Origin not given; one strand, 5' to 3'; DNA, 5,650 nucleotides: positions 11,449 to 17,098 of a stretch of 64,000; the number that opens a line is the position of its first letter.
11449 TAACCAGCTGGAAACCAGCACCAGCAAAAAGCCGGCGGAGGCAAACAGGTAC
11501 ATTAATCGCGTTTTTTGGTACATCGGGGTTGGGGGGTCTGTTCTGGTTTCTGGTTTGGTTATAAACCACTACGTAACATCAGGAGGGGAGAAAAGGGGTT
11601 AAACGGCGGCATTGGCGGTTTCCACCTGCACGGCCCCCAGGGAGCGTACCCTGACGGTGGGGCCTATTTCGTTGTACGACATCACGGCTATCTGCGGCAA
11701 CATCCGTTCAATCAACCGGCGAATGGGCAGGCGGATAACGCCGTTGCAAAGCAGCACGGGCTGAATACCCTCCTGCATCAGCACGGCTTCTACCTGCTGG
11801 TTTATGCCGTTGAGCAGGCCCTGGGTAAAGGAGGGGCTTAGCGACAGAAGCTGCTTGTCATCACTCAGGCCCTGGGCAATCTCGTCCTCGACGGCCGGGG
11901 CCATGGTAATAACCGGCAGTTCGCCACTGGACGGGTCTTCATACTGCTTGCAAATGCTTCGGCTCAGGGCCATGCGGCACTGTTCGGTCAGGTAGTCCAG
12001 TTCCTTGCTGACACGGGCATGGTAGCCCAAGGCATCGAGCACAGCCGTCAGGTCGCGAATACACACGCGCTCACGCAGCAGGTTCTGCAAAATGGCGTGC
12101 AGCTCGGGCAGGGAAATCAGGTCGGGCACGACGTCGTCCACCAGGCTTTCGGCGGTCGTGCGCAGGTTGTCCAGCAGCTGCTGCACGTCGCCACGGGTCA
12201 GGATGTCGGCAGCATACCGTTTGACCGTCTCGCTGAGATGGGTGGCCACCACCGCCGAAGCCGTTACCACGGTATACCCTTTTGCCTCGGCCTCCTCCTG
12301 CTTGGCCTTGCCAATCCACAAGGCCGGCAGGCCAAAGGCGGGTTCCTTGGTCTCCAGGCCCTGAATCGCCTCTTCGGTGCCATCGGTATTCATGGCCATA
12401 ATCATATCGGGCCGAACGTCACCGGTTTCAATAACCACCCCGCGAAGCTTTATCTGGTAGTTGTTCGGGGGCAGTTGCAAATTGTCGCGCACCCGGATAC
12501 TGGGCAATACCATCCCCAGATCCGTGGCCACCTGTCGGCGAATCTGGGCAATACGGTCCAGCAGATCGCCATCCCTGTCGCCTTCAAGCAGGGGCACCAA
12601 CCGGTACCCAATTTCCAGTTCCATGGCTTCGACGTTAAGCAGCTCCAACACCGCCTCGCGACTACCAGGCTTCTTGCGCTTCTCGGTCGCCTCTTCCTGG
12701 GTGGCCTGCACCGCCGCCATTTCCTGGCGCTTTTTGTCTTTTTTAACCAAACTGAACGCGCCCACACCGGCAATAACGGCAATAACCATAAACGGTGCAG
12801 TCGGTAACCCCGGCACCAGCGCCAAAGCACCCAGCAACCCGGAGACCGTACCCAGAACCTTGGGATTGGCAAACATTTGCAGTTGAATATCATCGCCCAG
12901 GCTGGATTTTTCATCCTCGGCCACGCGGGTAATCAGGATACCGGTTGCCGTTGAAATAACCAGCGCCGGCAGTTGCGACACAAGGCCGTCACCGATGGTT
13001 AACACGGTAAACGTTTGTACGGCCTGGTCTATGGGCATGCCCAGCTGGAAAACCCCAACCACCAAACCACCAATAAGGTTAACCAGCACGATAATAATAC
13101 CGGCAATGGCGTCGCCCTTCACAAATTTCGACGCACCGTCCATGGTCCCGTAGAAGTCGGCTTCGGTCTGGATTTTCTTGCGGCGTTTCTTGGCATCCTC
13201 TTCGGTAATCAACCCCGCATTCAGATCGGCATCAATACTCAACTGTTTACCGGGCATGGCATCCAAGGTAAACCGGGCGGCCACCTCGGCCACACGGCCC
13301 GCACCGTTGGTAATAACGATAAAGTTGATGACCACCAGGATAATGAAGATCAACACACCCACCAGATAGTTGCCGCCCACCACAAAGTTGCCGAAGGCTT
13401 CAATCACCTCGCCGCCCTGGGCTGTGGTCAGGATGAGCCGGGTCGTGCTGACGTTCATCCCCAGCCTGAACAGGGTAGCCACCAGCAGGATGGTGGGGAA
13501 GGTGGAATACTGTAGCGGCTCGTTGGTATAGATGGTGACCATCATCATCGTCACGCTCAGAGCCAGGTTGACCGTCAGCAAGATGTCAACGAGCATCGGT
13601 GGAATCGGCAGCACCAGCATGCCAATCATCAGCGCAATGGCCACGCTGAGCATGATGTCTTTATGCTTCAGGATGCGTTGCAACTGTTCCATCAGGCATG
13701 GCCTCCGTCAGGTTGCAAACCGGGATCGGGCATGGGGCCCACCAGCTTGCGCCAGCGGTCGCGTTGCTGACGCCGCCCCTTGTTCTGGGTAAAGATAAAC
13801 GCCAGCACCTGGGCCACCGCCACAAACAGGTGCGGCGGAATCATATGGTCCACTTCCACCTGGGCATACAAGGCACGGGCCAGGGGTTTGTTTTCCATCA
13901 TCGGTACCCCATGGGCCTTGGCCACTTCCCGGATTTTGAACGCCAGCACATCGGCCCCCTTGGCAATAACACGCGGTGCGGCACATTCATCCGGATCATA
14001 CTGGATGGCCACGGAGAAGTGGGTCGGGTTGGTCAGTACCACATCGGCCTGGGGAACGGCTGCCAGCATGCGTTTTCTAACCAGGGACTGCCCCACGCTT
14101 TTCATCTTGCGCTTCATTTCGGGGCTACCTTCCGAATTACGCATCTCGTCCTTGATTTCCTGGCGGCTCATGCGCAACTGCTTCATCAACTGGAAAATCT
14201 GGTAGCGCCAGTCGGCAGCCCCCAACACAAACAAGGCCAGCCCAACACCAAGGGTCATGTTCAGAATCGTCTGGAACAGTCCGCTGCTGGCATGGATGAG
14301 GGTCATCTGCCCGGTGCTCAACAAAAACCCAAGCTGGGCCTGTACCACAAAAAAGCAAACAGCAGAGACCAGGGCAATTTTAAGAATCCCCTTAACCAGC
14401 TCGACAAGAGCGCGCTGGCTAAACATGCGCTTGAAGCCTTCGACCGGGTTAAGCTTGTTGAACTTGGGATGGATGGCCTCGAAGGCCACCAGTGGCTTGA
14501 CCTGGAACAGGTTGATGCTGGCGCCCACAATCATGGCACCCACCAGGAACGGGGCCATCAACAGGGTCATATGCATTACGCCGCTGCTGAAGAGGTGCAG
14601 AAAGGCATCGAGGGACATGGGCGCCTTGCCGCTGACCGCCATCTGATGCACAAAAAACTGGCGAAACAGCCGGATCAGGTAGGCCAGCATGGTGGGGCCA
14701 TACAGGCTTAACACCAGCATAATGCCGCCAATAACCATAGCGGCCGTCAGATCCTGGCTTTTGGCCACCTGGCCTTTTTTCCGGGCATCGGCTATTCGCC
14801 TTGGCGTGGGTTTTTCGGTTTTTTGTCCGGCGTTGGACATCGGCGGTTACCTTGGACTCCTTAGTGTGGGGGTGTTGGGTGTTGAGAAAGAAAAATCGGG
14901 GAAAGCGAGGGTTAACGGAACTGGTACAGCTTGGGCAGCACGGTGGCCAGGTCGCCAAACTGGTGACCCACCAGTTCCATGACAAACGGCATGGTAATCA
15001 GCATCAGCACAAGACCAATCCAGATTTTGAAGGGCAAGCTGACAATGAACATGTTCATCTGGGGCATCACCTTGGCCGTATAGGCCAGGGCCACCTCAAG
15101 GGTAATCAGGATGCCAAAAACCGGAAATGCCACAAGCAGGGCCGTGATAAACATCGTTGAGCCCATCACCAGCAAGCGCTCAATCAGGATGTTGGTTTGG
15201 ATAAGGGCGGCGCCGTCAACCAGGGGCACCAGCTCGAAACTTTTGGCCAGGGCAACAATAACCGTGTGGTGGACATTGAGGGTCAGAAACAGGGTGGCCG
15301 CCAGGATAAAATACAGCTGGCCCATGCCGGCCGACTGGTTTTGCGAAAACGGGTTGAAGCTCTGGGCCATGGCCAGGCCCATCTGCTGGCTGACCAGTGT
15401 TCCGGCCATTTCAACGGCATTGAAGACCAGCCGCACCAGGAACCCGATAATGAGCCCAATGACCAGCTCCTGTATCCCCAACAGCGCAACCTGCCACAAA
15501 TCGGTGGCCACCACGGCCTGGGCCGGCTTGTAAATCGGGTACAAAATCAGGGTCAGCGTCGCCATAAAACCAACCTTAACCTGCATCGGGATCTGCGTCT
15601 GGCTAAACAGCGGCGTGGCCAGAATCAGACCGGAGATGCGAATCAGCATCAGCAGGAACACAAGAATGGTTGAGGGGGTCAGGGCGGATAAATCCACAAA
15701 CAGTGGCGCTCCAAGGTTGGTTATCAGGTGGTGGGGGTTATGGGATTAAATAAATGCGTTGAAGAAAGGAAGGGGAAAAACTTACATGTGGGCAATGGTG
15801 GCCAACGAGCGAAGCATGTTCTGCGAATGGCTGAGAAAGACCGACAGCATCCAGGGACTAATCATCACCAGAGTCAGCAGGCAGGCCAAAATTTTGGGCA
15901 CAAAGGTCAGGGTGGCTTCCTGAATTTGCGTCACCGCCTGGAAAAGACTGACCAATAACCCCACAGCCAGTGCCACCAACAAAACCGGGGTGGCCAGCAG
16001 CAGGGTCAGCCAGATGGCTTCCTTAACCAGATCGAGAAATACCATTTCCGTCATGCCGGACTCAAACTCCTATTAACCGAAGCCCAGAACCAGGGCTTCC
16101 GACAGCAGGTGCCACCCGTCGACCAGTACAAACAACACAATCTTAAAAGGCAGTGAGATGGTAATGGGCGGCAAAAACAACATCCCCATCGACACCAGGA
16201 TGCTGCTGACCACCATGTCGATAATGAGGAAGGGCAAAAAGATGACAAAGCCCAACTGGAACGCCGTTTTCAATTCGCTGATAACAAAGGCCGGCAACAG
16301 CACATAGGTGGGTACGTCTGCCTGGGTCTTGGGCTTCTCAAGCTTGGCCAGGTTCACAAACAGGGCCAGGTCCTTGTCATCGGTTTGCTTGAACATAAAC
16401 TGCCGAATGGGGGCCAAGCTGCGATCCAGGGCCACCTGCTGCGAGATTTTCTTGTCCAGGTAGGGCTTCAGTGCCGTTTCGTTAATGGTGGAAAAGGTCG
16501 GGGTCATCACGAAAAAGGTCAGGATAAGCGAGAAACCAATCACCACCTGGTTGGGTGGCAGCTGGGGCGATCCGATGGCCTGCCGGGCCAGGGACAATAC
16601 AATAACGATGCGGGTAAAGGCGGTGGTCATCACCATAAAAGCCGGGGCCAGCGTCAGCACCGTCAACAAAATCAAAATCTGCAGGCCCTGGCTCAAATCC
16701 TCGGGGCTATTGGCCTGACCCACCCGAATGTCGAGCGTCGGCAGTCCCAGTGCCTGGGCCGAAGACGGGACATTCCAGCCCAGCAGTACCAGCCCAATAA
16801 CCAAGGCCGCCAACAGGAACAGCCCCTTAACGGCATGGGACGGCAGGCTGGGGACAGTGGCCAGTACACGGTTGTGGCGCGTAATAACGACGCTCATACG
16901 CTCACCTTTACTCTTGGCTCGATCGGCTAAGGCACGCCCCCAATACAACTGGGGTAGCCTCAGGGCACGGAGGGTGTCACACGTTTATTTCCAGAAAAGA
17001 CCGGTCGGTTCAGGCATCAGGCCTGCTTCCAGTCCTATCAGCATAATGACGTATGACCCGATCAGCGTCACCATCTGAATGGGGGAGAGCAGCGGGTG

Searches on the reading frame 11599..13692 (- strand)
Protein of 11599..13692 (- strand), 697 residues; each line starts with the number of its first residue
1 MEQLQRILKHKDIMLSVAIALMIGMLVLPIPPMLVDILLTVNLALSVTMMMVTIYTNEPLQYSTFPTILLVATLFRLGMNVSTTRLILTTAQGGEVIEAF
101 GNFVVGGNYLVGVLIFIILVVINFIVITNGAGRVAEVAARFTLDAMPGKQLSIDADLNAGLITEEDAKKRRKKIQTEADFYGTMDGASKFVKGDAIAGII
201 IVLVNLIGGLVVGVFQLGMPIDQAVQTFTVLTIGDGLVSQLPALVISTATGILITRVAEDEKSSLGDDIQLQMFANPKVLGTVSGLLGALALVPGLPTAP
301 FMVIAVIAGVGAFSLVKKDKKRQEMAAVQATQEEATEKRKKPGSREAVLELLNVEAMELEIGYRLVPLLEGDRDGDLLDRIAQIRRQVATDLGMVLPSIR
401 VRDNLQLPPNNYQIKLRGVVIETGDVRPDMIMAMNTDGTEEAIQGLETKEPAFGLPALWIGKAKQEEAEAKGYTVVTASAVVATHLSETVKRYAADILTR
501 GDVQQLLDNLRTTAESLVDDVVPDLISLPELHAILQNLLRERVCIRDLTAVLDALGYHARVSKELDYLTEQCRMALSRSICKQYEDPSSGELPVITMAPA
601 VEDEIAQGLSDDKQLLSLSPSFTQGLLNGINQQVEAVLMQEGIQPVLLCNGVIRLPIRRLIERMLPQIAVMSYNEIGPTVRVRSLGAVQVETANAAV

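Call 12: search_protein_families(library=pfam, proteins=[window:11599-13692:-], max_evalue=0.001)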
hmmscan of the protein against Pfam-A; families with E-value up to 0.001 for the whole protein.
window:11599-13692:- (697 aa): 1 family
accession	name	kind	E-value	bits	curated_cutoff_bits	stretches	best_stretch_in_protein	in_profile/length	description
PF00771.25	FHIPEP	-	2e-260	866.3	29.1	1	22-680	1-656/657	FHIPEP family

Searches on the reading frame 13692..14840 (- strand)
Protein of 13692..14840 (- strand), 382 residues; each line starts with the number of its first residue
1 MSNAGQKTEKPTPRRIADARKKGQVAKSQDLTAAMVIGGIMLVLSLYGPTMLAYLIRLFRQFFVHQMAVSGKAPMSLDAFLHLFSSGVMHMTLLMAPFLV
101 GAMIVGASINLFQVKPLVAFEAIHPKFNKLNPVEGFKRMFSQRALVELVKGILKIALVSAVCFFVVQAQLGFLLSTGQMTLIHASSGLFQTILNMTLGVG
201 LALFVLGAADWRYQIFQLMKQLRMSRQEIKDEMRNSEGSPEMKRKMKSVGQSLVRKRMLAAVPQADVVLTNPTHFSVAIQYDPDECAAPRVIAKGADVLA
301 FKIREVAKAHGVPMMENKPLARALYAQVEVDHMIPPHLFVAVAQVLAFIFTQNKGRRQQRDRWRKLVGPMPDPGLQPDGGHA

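Call 12: search_protein_families(library=pfam, proteins=[window:13692-14840:-], max_evalue=0.001)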
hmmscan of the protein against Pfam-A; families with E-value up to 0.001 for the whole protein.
window:13692-14840:- (382 aa): 1 family
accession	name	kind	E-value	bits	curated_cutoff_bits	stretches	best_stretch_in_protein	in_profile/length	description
PF01312.24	Bac_export_2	-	3.6e-122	408.2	24.4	1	6-349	2-335/335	FlhB HrpN YscU SpaS Family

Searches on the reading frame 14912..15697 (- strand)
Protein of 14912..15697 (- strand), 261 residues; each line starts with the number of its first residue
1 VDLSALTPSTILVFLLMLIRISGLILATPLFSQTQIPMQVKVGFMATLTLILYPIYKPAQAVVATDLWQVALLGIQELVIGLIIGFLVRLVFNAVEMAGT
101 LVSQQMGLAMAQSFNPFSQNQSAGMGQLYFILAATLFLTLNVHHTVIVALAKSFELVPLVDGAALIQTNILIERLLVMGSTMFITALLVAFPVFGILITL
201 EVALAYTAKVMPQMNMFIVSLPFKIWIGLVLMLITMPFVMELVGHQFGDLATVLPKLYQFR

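Call 12: search_protein_families(library=pfam, proteins=[window:14912-15697:-], max_evalue=0.001)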
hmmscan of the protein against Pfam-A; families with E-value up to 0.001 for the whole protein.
window:14912-15697:- (261 aa): 1 family
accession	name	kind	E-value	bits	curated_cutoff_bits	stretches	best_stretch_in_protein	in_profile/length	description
PF01311.25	Bac_export_1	-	1.6e-62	211.5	27.8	1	12-248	2-228/230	Bacterial export proteins, family 1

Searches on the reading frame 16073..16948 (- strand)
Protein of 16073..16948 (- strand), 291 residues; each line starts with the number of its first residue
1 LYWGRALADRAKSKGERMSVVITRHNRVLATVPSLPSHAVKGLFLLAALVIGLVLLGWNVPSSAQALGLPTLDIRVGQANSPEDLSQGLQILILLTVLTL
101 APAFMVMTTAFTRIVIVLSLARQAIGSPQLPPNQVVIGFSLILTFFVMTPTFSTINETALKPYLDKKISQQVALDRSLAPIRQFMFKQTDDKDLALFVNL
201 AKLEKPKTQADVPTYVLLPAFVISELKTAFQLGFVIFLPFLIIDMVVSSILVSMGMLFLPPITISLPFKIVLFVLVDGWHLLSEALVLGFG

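Call 12: search_protein_families(library=pfam, proteins=[window:16073-16948:-], max_evalue=0.001)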
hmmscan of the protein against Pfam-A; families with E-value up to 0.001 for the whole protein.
window:16073-16948:- (291 aa): 1 family
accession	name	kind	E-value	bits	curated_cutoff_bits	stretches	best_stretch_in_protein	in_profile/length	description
PF00813.25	FliP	-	1.5e-78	263.6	26.9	1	94-286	1-191/191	FliP family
